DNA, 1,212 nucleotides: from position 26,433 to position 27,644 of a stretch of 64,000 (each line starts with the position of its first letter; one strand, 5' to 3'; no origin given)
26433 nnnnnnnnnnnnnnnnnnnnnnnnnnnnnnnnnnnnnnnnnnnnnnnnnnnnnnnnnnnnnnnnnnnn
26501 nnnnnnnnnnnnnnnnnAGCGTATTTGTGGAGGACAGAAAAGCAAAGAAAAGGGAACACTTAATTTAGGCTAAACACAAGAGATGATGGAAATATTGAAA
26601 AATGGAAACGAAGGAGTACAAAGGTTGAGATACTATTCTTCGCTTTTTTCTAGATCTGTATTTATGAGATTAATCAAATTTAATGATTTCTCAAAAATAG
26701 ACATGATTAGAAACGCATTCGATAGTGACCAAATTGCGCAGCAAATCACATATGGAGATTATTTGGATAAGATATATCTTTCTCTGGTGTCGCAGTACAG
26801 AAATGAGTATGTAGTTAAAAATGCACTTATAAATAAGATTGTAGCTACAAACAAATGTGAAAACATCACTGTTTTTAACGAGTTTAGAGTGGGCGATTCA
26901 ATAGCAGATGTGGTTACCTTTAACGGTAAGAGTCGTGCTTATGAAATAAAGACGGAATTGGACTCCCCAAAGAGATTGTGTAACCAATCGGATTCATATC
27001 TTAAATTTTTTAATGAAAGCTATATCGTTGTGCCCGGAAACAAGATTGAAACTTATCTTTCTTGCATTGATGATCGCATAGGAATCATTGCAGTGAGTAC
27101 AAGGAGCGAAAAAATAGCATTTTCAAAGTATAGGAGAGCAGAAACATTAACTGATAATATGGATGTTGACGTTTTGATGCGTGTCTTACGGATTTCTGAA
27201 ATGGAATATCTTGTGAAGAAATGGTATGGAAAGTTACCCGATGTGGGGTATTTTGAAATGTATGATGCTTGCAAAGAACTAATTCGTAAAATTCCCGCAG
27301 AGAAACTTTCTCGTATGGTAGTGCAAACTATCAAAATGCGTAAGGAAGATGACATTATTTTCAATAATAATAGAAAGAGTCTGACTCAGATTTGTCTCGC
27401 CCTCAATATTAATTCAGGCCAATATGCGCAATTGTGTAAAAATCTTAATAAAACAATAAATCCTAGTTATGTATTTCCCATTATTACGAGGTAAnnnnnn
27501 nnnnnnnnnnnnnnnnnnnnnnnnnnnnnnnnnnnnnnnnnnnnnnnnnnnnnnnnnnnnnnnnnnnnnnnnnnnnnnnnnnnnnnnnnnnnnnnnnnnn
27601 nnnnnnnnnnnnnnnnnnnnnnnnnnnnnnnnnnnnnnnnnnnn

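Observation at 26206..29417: XRE / PD-(D/E)xK-like / Beta-protein-like / RES-domain four-gene operon: candidate undescribed NAD+-targeting defence system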

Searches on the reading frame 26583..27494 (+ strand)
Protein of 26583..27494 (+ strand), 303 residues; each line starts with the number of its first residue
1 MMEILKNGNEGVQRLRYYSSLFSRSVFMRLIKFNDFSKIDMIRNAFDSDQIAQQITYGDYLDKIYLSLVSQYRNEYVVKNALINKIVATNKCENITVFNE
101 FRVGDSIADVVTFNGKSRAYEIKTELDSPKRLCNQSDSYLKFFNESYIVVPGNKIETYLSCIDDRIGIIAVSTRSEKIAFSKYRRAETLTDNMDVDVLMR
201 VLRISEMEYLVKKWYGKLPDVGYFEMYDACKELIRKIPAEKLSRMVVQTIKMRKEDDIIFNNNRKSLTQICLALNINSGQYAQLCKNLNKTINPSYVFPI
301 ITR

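Call 3: search_protein_families(library=pfam, proteins=[window:26583-27494:+], max_evalue=0.1)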
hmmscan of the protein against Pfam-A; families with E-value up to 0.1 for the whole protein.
window:26583-27494:+ (303 aa): 0 families

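Call 4: search_protein_families(library=ncbifam, proteins=[window:26583-27494:+], max_evalue=0.1)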
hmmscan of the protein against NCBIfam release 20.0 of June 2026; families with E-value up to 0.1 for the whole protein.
window:26583-27494:+ (303 aa): 3 families
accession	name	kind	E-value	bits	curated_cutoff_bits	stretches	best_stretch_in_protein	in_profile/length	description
NF033832.1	sce7726_fam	subfamily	1.4e-49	168.5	70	1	73-254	1-183/184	sce7726 family protein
NF005895.0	PRK07860.1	equivalog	0.051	11.6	802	1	172-247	335-408/811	NADH-quinone oxidoreductase subunit G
NF006948.0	PRK09430.1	equivalog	0.095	12.3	162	0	239-290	125-177/267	co-chaperone DjlA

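Call 5: search_protein_families(library=padloc, proteins=[window:26583-27494:+], max_evalue=0.1)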
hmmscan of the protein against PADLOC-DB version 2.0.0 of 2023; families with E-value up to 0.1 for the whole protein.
window:26583-27494:+ (303 aa): 1 family
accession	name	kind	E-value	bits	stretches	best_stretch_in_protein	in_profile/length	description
PDLC02989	cll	-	7.9e-20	69.8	1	72-257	4-187/265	-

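Call 23: find_homologous_proteins(query=window:26583-27494:+)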
Query window:26583-27494:+ (303 aa): 121 proteins with E <= 0.001 among 723 candidates; the best 120 are listed.
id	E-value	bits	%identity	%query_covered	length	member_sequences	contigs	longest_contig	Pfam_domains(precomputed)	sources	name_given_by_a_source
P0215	6.1e-194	661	100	100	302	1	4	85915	PF26915.1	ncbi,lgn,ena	-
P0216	5.5e-118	412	66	94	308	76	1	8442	PF26915.1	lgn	-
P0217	1.3e-114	400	63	94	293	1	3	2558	PF26915.1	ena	-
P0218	5.0e-114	399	64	94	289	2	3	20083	PF26915.1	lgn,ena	-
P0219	6.3e-113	395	62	96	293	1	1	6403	PF26915.1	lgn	-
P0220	1.1e-111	391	62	94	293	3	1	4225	PF26915.1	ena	-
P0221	3.3e-111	389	61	96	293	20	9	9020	PF26915.1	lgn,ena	-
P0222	5.7e-111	389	63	94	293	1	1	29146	PF26915.1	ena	-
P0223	6.9e-111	388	61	96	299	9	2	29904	PF26915.1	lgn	-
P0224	2.6e-110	386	63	94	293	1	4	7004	PF26915.1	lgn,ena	-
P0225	3.1e-110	386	61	94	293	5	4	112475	PF26915.1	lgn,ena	-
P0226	4.8e-110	386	61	96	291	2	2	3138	PF26915.1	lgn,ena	-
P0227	1.0e-109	385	62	94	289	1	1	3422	PF26915.1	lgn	-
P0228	3.0e-109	383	60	96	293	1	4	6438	PF26915.1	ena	-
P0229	7.5e-109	382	59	96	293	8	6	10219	PF26915.1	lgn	-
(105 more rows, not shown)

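Call 58: predict_structure(alignment_id=A5)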
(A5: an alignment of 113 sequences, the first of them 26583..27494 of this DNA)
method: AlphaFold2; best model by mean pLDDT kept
length: 303 residues; sequences in the alignment: 113
mean_pLDDT: 92.4   pTM: 0.89
mean pLDDT of the five models: 92.4, 91.9, 91.0, 90.9, 90.7
residues with pLDDT >= 90: 252; 70-90: 35; 50-70: 8; < 50: 8
segments of 3 or more residues with pLDDT < 50: 1-6
pLDDT, mean of each block of 10 residues (from residue 1): 49 94 98 97 90 88 95 95 96 91 97 97 94 94 98 96 97 91 98 97 98 98 97 98 97 87 93 95 97 72 50
secondary structure, 60 per line:
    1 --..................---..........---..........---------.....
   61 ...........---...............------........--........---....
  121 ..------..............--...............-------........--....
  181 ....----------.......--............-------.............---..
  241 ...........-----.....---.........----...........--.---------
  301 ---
elements in order: H3-20 H24-33 H37-46 H57-71 H75-89 E96-103 E106-113 E117-122 H129-142 E145-151 H152-159 E167-174 E177-184 H195-201 H204-215 H223-235 H239-251 H257-261 H265-273 H278-288

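Call 100: search_protein_families(library=phrogs, proteins=[window:26583-27494:+], max_evalue=0.001)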
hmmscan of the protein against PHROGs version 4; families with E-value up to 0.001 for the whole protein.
window:26583-27494:+ (303 aa): 1 family
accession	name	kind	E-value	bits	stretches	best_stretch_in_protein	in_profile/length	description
phrog_984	-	unknown function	9.4e-23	82.2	1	72-255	4-213/230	-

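Call 120: find_encoding_contigs(protein=P0215, flank=10000, max_places=4)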
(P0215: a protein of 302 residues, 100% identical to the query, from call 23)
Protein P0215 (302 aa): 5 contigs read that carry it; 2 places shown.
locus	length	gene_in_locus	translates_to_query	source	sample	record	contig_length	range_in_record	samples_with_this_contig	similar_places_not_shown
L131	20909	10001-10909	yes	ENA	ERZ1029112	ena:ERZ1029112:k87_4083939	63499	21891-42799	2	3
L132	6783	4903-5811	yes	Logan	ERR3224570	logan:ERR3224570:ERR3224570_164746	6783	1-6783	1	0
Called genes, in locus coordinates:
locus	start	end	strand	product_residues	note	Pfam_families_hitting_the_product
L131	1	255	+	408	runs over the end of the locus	PF01370:Epimerase (faint), PF02719:Polysacc_synt_2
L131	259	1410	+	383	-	PF01041:DegT_DnrJ_EryC1, PF01212:Beta_elim_lyase (weak), PF01276:OKR_DC_1 (weak)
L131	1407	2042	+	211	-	PF17836:PglD_N, PF25084:LbH_EIF2B (weak), PF25087:GMPPB_C (weak), PF00132:Hexapep (weak)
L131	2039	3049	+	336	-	PF03102:NeuB, PF08666:SAF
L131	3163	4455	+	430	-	PF13173:AAA_14, PF13635:DUF4143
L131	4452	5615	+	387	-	PF02350:Epimerase_2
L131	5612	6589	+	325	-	PF01408:GFO_IDH_MocA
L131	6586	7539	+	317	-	PF01408:GFO_IDH_MocA (weak)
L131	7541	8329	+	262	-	PF02348:CTP_transf_3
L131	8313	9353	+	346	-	PF00571:CBS (faint), PF00483:NTP_transferase, PF12804:NTP_transf_3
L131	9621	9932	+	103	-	PF01381:HTH_3 (weak)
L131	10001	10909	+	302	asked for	PF26915:Phage_P4_cII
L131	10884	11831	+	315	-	-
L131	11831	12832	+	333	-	PF08808:RES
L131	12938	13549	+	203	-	PF08937:ThsB_TIR (faint)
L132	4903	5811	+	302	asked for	PF26915:Phage_P4_cII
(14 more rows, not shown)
